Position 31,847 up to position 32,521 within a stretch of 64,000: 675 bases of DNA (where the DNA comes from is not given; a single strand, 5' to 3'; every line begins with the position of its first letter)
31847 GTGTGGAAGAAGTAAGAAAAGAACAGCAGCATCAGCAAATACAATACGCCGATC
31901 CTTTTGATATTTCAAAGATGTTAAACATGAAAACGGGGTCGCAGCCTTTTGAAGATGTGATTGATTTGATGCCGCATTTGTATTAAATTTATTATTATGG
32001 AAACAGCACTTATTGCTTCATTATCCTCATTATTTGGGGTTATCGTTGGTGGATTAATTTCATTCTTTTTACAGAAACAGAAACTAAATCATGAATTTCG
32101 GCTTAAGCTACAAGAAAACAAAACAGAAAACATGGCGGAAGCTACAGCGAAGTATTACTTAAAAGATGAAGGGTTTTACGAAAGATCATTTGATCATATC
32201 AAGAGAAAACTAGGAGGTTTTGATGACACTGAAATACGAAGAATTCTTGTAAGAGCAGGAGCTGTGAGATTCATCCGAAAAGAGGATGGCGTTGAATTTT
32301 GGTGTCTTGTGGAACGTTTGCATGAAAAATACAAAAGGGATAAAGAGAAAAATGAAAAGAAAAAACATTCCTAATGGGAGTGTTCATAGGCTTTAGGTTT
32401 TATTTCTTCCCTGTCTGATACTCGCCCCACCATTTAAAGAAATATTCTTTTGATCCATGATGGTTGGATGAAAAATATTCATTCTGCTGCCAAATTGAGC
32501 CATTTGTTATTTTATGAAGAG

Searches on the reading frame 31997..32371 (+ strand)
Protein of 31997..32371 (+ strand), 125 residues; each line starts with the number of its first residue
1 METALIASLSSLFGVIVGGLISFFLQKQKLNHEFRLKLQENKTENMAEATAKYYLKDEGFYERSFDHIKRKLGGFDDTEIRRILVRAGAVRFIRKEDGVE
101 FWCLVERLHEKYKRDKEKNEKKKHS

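Call 3: search_protein_families(library=pfam, proteins=[window:31997-32371:+], max_evalue=0.1)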
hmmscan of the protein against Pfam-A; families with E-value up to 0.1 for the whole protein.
window:31997-32371:+ (125 aa): 1 family
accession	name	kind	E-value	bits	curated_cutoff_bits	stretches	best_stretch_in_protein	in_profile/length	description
PF17167.11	Glyco_hydro_94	-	0.078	12.1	27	1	27-81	216-269/420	Glycosyl hydrolase 94 superfamily, catalytic domain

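Call 4: search_protein_families(library=padloc, proteins=[window:31997-32371:+], max_evalue=0.1)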
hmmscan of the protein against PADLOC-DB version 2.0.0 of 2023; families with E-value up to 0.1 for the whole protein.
window:31997-32371:+ (125 aa): 0 families

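Call 5: search_protein_families(library=ncbifam, proteins=[window:31997-32371:+], max_evalue=0.1)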
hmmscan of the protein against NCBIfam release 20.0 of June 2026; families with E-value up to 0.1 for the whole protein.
window:31997-32371:+ (125 aa): 1 family
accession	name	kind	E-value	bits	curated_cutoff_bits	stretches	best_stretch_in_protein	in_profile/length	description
NF053524.1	thylo_ssl2009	equivalog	0.021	15.5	58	1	11-47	15-51/90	ssl2009 family thylakoid membrane protein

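Call 9: find_homologous_proteins(query=window:31997-32371:+)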
Query window:31997-32371:+ (125 aa): 34 proteins with E <= 0.001 among 44 candidates.
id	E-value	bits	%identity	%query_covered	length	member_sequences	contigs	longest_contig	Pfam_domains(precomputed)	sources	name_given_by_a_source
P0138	2.2e-75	269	100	100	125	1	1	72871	-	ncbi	ncbi:MAG: hypothetical protein V2A54_16430 [Bacteroidota bacterium]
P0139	9.5e-58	212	83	86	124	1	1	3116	-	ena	-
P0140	9.7e-57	208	75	100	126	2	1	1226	-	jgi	jgi:hypothetical protein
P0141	1.3e-54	201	77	94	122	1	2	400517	-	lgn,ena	-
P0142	2.2e-54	201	75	94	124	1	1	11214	-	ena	-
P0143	2.4e-54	201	74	98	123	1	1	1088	-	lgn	-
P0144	3.1e-54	200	74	95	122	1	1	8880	-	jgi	jgi:hypothetical protein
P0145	3.6e-54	200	78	94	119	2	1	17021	-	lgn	-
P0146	5.2e-54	200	78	93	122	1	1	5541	-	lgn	-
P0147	5.3e-54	200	76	94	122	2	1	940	-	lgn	-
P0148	4.8e-53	196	75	94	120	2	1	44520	-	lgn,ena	-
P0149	6.3e-53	196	75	94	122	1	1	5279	-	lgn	-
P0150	4.0e-52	193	74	97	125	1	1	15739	-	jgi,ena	-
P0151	6.4e-52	193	75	94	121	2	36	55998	-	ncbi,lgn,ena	-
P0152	6.7e-52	193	72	93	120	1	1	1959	-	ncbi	ncbi:MAG: hypothetical protein ACXWE6_12760 [Nitrososphaeraceae archaeon]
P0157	2.1e-50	188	70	94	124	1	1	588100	-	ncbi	-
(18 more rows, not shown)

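Call 15: find_encoding_contigs(protein=P0141, flank=6000, max_places=2)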
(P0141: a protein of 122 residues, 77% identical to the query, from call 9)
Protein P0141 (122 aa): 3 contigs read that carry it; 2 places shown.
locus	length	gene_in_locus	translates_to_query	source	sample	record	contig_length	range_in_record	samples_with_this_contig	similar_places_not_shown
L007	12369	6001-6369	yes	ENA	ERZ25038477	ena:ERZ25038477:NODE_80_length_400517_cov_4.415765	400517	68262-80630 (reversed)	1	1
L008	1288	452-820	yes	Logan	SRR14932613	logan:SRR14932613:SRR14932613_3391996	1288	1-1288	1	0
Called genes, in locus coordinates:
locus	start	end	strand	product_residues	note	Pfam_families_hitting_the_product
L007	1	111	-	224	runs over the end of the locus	-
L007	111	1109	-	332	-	PF18144:SMODS, PF21654:DncV-like_NTFase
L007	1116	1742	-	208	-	PF18153:Cap15_CD_rec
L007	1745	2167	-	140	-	PF01844:HNH, PF14279:HNH_5 (weak)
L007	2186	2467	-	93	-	-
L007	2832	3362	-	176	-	-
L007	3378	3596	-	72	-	-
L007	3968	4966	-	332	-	PF13274:SocA_Panacea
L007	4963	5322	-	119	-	-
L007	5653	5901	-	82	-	-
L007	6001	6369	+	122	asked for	-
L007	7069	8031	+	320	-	-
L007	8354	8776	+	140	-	PF22105:DUF6943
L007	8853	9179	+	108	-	-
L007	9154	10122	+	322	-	PF21068:ATPgraspMvdD, PF08443:RimK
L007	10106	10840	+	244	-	-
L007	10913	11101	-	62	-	-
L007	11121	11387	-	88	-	-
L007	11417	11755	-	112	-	-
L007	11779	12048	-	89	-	-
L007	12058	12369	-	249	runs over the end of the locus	-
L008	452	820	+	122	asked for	-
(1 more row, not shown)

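Call 16: find_encoding_contigs(protein=P0151, flank=6000, max_places=4)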
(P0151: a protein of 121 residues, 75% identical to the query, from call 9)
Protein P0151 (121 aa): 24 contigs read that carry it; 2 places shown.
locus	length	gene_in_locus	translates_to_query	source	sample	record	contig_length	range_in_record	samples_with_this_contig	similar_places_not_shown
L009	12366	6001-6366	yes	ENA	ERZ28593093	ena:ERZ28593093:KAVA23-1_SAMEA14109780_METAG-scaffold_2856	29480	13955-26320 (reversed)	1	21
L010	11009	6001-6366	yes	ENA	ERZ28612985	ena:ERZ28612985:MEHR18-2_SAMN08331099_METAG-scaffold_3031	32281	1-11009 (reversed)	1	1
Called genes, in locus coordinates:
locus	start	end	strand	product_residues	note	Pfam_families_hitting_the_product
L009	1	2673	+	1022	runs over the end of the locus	PF04313:HSDR_N, PF04851:ResIII, PF18766:SWI2_SNF2, PF22679:T1R_D3-like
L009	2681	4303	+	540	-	PF02384:N6_Mtase, PF07669:Eco57I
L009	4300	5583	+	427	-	PF01420:Methylase_S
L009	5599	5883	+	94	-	-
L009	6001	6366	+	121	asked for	-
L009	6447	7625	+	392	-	PF13676:TIR_2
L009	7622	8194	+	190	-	PF18180:LD_cluster3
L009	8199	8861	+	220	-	PF08937:ThsB_TIR (weak)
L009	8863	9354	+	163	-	PF08937:ThsB_TIR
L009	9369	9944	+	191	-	PF08937:ThsB_TIR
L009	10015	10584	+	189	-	-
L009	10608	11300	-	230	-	-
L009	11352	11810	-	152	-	PF04970:LRAT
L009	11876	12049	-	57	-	-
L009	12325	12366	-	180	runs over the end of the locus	-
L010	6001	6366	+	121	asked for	-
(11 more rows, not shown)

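Call 70: find_encoding_contigs(protein=P0157, flank=6000, max_places=2)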
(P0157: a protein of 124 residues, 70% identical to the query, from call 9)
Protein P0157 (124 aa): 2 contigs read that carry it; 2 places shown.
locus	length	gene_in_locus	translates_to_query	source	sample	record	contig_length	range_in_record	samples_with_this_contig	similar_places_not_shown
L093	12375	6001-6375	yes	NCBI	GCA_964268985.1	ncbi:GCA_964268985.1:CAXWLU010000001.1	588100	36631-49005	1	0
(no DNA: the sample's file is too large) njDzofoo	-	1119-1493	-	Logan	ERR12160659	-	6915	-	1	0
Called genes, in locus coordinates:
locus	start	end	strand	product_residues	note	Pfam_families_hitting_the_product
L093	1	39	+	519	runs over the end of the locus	PF12161:HsdM_N, PF02384:N6_Mtase, PF05175:MTS (weak)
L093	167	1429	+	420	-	-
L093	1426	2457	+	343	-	-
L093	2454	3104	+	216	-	-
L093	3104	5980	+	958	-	PF04313:HSDR_N, PF00270:DEAD, PF04851:ResIII, PF18766:SWI2_SNF2, PF22679:T1R_D3-like, PF12008:EcoR124_C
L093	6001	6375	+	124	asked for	-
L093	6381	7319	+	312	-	PF14338:Mrr_N, PF04471:Mrr_cat, PF22722:NA-iREase1 (weak), PF13156:Mrr_cat_2 (weak)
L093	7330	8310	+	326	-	PF13091:PLDc_2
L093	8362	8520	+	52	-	-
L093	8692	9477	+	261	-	-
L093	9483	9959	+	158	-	-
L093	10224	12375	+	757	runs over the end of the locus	PF10602:RPN7 (faint), PF00515:TPR_1 (faint), PF13181:TPR_8 (faint), PF13374:TPR_10 (faint), PF13424:TPR_12, PF24885:TPR_NPHP3 (weak), PF13424:TPR_12, PF07228:SpoIIE, +2 more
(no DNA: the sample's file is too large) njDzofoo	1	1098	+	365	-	?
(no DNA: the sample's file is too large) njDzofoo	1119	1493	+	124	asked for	-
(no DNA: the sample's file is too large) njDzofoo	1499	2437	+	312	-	PF14338:Mrr_N, PF04471:Mrr_cat, PF22722:NA-iREase1 (weak), PF13156:Mrr_cat_2 (weak)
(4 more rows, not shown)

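Call 71: find_encoding_contigs(protein=P0148, flank=6000, max_places=2)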
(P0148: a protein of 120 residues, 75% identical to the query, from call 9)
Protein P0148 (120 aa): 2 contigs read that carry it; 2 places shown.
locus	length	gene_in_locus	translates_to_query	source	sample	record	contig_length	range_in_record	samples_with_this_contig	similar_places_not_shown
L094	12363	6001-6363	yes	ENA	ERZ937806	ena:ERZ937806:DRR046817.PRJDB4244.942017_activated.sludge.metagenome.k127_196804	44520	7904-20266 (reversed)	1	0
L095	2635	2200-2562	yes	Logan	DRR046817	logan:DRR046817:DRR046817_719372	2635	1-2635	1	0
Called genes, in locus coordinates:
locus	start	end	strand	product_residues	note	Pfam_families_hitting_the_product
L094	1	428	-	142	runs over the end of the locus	PF05708:Peptidase_C92 (weak), PF04970:LRAT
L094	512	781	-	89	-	-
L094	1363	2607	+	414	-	PF13304:AAA_21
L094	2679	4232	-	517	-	PF02661:Fic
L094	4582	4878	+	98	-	-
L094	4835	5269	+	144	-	-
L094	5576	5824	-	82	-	-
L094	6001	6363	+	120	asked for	-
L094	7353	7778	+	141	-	PF22105:DUF6943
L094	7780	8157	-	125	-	PF25056:DUF7793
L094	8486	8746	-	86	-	-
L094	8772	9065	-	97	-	-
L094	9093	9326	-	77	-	-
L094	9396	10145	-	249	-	-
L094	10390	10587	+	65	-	-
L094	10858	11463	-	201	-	PF16264:SatD (weak)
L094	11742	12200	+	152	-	PF00572:Ribosomal_L13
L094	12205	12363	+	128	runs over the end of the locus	PF00380:Ribosomal_S9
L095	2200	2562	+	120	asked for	-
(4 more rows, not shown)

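Call 74: search_protein_families(library=ncbifam, proteins=[L009:5599-5880:+, L007:5656-5901:-], max_evalue=0.01)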
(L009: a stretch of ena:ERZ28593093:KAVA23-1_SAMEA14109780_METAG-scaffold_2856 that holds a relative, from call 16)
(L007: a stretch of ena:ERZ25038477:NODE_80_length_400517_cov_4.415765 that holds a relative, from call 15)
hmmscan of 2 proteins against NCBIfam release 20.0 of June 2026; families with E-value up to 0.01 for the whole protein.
L009:5599-5880:+ (94 aa): 0 families

L007:5656-5901:- (82 aa): 0 families

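Call 76: search_solved_structures(query=A4, max_evalue=10, show_alignments=2)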
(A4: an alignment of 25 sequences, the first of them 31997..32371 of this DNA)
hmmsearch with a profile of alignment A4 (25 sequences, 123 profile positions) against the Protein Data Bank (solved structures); distinct sequences matched with E-value up to 10: 4.
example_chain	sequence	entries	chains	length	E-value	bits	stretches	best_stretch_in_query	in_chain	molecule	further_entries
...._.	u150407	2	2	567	0.72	13.2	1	26-65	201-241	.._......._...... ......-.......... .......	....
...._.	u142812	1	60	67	0.75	13.2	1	77-111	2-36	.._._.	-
6x58_E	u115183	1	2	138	5.6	10.4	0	11-36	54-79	gp41 MPER peptide,Putative fluoride ion transporter CrcB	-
5a43_A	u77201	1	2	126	8.1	9.8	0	11-36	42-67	PUTATIVE FLUORIDE ION TRANSPORTER CRCB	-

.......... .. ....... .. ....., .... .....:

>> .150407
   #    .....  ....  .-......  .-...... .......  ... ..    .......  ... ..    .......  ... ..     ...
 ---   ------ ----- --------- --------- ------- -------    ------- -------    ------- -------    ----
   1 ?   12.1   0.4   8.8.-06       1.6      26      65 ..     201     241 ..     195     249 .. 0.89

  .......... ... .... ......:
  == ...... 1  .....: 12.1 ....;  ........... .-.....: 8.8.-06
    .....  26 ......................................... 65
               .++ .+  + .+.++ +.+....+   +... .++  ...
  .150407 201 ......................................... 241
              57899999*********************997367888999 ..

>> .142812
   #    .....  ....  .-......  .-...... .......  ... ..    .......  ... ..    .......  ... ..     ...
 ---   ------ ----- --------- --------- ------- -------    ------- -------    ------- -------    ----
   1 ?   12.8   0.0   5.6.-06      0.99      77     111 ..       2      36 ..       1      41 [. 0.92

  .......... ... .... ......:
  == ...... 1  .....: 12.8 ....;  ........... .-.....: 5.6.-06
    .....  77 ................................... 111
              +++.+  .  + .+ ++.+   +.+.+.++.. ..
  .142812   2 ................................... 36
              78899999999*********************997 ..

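Call 80: search_protein_families(library=phrogs, proteins=[window:31997-32371:+], max_evalue=0.01)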
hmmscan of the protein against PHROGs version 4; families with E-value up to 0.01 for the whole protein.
window:31997-32371:+ (125 aa): 1 family
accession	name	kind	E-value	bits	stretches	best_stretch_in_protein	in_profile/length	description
phrog_12823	-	unknown function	0.0082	16.2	0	78-123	368-414/417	-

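Call 84: search_dna_similar(query=window:31997-32371:+, collection=plasmids, mode=protein, max_evalue=0.001, max_rows=15)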
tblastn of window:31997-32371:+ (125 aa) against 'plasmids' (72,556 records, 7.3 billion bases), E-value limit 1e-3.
Records with a match: 3; places in all: 3; records where one place covers at least 80% of the query: 1.
Best place of each record, by identity: <60% 3.
By first word of the organism name: Streptomyces 1; Azospirillum 1; Roseibium 1.
By predicted mobility (MOB-suite, as given by PLSDB): non-mobilizable 3.
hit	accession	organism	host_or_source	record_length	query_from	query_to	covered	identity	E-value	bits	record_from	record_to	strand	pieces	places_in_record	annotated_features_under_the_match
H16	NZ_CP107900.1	Streptomyces sp. NBC_00464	-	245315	1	107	86%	37.3%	3e-12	69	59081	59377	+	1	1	hypothetical protein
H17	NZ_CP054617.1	Azospirillum oryzae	cell culture,soil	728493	40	107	54%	47.1%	1e-8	59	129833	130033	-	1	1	hypothetical protein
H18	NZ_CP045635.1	Roseibium aggregatum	-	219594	41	104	51%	35.9%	7e-4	45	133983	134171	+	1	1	hypothetical protein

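Call 94: search_protein_families(library=pfam, alignment_id=A4, max_evalue=1)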
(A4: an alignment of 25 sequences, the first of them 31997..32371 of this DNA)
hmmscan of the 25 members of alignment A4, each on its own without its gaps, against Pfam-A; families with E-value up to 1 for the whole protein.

A. member 1, window:31997-32371:+ (125 aa): 2 families
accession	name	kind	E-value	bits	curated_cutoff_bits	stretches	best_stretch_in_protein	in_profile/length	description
PF17167.11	Glyco_hydro_94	-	0.078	12.1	27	1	27-81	216-269/420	Glycosyl hydrolase 94 superfamily, catalytic domain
PF15932.10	DUF4748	-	0.51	10.6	27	1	16-50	13-46/52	Domain of unknown function (DUF4748)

B. families by the number of members that match (of 25 scanned): 15 families
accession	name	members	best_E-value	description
PF09335.16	VTT_dom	8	0.08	VTT domain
PF15932.10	DUF4748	5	0.15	Domain of unknown function (DUF4748)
PF06305.16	LapA_dom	4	0.13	Lipopolysaccharide assembly protein A domain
PF17167.11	Glyco_hydro_94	2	0.017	Glycosyl hydrolase 94 superfamily, catalytic domain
PF03035.19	RNA_capsid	2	0.025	Calicivirus putative RNA polymerase/capsid protein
PF11337.13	DUF3139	2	0.068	Protein of unknown function (DUF3139)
PF13273.12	DUF4064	2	0.11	Protein of unknown function (DUF4064)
PF15086.11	UPF0542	2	0.21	Uncharacterised protein family UPF0542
PF08418.15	Pol_alpha_B_N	1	0.076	DNA polymerase alpha subunit B N-terminal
PF03672.18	UPF0154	1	0.079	Uncharacterised protein family (UPF0154)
PF01077.27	NIR_SIR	1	0.083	Nitrite and sulphite reductase 4Fe-4S domain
PF07037.17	YfeC-like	1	0.1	Transcription regulator YfeC-like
PF21233.3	RIOX1_C_WH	1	0.1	Ribosomal oxygenase 1, C-terminal winged helix domain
PF01048.26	PNP_UDP_1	1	0.2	Phosphorylase superfamily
PF11368.13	DUF3169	1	0.24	Protein of unknown function (DUF3169)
